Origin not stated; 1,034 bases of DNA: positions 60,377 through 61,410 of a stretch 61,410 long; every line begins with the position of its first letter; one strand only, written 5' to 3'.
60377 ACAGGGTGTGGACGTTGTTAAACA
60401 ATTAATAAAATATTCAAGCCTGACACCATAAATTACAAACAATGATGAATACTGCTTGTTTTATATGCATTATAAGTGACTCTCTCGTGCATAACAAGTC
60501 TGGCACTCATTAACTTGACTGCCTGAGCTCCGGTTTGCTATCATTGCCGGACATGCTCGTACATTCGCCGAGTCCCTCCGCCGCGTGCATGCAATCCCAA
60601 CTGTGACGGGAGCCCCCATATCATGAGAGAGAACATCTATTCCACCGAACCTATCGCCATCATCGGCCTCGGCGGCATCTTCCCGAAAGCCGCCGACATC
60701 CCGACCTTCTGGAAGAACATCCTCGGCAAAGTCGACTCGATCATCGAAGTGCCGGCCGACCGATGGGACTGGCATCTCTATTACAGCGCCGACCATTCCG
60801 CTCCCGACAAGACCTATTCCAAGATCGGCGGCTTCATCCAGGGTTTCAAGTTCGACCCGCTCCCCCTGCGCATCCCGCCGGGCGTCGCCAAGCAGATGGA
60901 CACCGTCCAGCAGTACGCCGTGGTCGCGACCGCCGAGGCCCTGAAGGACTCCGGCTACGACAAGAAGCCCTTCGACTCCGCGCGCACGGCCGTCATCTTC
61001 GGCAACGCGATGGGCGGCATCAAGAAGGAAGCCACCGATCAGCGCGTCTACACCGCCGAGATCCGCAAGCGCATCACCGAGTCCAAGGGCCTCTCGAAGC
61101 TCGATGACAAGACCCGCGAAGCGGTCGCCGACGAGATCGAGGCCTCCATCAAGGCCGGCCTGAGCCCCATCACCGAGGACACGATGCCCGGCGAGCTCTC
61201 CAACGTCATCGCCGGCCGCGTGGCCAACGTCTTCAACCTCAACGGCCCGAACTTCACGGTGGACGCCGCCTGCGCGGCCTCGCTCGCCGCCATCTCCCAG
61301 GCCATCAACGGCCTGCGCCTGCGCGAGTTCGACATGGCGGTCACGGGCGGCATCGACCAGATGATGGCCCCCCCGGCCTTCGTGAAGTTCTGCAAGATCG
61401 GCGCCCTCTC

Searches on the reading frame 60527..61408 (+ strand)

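Call 31: search_protein_families(library=pfam, proteins=[window:60527-61408:+], max_evalue=0.001)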
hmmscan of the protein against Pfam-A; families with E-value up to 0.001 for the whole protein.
window:60527-61408:+ (294 aa): 2 families
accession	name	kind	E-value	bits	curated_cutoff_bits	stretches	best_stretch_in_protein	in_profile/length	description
PF00109.32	ketoacyl-synt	-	8.5e-53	180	20.8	1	41-293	2-218/252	Beta-ketoacyl synthase, N-terminal domain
PF00108.29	Thiolase_N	-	0.0004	20.3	26.4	1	241-282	77-118/260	Thiolase, N-terminal domain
